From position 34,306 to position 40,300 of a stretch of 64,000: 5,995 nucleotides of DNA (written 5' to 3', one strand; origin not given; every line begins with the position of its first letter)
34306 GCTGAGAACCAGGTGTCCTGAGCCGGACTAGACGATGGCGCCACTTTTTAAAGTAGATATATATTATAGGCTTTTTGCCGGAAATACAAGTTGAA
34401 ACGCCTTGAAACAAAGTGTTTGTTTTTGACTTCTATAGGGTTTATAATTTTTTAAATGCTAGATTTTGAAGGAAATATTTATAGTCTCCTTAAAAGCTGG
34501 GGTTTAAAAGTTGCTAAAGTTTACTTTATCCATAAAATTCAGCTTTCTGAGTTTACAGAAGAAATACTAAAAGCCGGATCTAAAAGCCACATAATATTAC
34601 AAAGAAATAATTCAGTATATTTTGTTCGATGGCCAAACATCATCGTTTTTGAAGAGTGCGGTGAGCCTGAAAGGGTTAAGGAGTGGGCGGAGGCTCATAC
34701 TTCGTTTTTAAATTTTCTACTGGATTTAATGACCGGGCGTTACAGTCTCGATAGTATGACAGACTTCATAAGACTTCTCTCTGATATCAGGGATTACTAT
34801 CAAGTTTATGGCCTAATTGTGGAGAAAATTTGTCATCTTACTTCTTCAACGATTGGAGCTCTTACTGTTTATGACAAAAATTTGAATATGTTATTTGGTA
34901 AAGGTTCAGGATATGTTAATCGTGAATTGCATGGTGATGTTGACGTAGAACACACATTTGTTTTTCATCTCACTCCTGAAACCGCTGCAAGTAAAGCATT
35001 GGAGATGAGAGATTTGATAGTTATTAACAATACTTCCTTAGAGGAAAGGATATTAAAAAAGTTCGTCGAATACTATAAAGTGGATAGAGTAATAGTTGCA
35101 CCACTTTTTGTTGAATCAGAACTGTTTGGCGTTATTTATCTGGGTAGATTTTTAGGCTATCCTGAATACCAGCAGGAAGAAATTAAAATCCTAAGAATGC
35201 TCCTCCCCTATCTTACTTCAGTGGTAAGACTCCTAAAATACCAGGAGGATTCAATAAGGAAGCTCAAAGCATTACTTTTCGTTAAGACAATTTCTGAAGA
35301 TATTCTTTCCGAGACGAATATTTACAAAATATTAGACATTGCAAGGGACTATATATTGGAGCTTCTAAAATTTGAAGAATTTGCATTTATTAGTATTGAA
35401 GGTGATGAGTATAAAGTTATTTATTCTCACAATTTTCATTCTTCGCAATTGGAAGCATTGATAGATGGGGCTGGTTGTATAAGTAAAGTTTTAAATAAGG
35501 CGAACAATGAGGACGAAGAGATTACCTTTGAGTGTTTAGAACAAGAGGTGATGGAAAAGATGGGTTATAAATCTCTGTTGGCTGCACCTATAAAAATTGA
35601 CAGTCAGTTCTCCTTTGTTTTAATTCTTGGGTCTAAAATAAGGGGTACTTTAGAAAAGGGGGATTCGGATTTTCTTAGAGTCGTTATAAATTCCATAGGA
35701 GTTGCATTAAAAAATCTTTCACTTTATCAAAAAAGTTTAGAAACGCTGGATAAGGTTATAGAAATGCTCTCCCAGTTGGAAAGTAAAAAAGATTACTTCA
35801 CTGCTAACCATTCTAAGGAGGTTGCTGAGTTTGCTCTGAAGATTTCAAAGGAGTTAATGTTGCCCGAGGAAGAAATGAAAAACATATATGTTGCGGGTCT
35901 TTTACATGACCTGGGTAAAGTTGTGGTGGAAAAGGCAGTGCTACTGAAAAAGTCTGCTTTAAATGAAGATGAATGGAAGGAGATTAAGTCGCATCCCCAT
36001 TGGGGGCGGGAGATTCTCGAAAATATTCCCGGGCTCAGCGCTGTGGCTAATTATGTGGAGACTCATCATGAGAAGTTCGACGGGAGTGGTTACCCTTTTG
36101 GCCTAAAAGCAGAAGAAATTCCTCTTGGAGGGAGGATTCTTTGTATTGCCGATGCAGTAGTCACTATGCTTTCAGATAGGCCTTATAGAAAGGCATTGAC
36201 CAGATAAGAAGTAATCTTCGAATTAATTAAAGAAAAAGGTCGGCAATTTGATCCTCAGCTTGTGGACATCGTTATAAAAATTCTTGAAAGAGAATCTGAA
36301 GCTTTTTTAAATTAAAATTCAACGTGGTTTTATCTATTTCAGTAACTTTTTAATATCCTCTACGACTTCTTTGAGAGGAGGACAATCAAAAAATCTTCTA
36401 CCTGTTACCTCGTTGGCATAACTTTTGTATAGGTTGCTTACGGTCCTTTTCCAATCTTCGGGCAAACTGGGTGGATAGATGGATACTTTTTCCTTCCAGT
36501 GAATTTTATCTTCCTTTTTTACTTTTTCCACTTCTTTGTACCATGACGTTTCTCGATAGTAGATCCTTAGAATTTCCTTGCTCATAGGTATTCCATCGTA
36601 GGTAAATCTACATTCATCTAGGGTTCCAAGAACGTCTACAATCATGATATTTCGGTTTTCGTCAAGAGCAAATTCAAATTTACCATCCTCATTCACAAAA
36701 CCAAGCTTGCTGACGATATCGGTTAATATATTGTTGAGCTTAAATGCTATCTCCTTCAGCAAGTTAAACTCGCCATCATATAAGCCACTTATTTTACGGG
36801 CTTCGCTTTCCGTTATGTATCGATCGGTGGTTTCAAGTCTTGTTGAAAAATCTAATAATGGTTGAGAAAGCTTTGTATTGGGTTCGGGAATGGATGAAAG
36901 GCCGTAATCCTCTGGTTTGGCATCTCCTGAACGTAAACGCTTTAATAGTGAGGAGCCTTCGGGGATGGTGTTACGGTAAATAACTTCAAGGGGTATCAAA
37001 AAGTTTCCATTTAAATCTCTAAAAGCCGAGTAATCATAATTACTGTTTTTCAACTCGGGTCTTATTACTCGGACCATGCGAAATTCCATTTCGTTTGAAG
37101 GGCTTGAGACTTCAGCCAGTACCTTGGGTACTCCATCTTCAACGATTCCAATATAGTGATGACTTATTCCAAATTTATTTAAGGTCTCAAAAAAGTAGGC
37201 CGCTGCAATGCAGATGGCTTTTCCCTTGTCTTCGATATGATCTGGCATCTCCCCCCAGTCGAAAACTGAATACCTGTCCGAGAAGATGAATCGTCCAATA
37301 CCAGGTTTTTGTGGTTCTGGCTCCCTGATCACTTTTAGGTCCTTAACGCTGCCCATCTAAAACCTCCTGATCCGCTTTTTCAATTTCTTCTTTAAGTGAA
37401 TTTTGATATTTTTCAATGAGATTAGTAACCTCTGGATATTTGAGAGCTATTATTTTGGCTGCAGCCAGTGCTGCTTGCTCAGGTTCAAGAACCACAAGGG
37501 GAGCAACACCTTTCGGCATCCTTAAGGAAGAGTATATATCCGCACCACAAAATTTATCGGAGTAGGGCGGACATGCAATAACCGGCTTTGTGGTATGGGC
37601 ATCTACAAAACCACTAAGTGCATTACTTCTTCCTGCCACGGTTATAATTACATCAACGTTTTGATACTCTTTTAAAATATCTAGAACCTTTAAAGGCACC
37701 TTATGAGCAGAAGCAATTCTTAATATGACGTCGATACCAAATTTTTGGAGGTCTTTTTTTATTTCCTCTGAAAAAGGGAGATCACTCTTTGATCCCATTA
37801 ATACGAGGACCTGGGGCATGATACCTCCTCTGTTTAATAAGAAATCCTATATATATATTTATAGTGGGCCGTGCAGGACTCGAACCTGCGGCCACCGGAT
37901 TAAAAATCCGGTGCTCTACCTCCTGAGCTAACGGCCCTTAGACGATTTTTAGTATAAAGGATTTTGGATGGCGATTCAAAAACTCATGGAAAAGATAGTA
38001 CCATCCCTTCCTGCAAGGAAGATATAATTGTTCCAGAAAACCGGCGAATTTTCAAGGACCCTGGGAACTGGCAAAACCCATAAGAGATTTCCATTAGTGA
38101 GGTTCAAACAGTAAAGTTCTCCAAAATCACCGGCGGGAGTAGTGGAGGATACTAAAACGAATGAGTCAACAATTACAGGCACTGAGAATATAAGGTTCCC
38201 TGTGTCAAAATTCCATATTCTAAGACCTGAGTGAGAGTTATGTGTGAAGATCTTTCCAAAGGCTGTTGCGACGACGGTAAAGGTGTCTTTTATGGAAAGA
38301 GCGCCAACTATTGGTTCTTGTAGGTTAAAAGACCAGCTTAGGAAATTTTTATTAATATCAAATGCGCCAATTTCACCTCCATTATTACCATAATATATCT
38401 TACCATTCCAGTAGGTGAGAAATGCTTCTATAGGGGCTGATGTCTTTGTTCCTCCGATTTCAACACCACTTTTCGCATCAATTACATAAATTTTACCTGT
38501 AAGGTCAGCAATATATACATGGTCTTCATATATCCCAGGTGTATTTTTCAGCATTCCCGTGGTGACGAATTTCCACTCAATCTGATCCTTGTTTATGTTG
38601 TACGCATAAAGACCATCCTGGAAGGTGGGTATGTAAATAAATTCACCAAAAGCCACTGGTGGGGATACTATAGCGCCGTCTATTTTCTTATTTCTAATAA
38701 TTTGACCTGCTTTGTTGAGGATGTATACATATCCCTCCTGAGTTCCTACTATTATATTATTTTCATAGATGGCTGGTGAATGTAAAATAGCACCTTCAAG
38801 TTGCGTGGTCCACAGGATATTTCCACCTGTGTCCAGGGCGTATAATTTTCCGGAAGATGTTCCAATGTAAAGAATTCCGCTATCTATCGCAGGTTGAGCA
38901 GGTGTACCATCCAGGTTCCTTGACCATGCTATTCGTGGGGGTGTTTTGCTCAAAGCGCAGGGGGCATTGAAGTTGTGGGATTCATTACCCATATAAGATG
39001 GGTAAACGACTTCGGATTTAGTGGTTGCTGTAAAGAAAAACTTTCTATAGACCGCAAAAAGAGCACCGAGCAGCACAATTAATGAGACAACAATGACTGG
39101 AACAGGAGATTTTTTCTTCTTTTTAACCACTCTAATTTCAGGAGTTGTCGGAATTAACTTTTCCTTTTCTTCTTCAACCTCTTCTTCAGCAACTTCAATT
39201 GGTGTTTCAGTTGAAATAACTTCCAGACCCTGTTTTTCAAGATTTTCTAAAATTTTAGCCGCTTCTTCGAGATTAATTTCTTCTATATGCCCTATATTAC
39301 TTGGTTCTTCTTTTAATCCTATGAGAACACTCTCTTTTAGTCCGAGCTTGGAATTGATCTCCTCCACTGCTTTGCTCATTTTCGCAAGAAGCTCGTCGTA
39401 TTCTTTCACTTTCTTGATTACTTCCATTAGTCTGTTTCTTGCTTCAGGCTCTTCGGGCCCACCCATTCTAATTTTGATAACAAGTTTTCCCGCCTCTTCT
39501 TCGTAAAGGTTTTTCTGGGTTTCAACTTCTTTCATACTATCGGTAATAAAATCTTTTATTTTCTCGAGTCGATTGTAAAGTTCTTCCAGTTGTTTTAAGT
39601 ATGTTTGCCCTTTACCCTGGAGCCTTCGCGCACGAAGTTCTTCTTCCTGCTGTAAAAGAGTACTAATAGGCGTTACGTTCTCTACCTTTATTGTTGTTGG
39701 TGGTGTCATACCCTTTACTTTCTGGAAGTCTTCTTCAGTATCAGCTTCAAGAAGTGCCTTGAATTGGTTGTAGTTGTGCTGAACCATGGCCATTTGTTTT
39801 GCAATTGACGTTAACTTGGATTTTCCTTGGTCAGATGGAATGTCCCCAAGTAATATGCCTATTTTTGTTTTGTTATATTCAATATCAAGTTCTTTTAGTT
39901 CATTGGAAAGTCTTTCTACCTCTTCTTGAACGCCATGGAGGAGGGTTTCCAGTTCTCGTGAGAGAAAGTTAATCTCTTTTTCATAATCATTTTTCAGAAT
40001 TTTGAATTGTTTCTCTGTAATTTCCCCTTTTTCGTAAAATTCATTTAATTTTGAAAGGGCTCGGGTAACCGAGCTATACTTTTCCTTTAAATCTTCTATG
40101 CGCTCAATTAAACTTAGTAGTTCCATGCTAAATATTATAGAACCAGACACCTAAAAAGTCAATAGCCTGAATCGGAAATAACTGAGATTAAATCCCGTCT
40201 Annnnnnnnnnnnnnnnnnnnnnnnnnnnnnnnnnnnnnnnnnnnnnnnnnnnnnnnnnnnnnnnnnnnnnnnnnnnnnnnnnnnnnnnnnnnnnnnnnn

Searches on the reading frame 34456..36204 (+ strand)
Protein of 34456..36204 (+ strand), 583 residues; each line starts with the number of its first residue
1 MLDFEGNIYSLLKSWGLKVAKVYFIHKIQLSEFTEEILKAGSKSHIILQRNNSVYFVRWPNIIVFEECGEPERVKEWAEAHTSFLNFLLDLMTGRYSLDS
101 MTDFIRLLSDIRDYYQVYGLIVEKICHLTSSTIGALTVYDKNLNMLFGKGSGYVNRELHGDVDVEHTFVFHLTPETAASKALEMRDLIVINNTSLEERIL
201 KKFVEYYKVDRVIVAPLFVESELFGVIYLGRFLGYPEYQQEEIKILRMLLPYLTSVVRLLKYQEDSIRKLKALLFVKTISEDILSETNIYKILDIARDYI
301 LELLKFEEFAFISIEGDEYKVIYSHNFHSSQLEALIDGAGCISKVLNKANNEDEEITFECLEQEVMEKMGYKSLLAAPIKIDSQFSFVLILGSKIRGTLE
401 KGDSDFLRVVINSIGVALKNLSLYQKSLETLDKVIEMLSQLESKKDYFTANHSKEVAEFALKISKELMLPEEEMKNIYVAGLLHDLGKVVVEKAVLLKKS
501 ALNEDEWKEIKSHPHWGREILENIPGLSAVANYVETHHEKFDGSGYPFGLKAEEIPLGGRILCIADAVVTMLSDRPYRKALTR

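Call 42: search_protein_families(library=pfam, proteins=[window:34456-36204:+], max_evalue=0.001)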
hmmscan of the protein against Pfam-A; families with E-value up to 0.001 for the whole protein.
window:34456-36204:+ (583 aa): 5 families
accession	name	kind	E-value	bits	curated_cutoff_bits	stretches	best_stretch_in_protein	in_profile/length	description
PF13487.12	HD_5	-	1.2e-29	103.7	27.2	1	439-582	4-150/170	HD domain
PF01966.28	HD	-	4.3e-22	79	22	1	450-570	2-115/116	HD domain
PF13185.12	GAF_2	-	2.3e-10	41.3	28.6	1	116-254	6-132/136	GAF domain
PF01590.32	GAF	-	1.1e-08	36.1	22.4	1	121-249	9-125/133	GAF domain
PF08668.18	HDOD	-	1.6e-06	28.2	22.9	1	450-497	96-141/196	HDOD domain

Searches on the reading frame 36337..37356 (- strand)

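Call 42: search_protein_families(library=pfam, proteins=[window:36337-37356:-], max_evalue=0.001)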
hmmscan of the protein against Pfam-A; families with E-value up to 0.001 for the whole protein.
window:36337-37356:- (340 aa): 1 family
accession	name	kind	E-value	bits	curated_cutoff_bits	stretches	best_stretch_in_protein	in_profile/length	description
PF01259.24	SAICAR_synt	-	6.3e-24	85.5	20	1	23-272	21-226/233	SAICAR synthetase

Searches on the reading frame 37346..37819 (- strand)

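Call 42: search_protein_families(library=pfam, proteins=[window:37346-37819:-], max_evalue=0.001)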
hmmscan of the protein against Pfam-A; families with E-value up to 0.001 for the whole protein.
window:37346-37819:- (158 aa): 1 family
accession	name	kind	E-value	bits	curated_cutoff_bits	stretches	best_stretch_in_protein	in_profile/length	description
PF00731.26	AIRC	-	1.2e-40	138.9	30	1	3-144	1-147/148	AIR carboxylase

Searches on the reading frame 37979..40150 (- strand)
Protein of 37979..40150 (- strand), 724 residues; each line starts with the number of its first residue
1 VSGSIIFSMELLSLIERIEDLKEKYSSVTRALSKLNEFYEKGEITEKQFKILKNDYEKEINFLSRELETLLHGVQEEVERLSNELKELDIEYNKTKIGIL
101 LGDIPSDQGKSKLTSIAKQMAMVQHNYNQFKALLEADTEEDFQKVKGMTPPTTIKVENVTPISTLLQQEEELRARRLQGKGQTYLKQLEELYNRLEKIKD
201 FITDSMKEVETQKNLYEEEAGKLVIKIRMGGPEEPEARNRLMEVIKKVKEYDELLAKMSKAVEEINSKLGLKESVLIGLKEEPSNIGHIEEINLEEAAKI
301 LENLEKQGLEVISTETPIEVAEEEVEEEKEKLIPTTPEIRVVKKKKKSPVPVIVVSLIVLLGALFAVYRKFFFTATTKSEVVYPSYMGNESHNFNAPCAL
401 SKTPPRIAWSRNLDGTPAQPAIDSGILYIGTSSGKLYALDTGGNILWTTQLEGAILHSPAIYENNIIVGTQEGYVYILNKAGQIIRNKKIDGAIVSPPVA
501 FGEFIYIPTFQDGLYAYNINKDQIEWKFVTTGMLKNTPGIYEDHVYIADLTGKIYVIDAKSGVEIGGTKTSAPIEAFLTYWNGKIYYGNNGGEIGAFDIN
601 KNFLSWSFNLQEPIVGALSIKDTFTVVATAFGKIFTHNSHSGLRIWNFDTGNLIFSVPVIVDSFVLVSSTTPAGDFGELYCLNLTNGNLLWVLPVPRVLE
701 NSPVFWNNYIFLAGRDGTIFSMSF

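Call 42: search_protein_families(library=pfam, proteins=[window:37979-40150:-], max_evalue=0.001)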
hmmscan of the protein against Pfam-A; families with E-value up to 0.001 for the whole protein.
window:37979-40150:- (724 aa): 4 families
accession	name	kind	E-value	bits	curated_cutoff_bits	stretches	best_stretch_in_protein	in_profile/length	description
PF13570.13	Beta-prop_ACSF4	-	3.6e-40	138.8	133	2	502-722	61-287/329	Beta-alanine-activating enzyme, beta-propeller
PF13360.13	PQQ_2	-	6.1e-24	85.4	27.6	2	552-717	3-179/233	Outer membrane protein assembly factor BamB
PF25171.1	Beta-prop_WDR36-Utp21_1st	-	1.2e-05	25.4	80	0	544-675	39-163/266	WDR36/Utp21 first beta-propeller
PF17005.11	WD40_like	-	1.9e-05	24.7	40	0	434-519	24-109/301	WD40-like domain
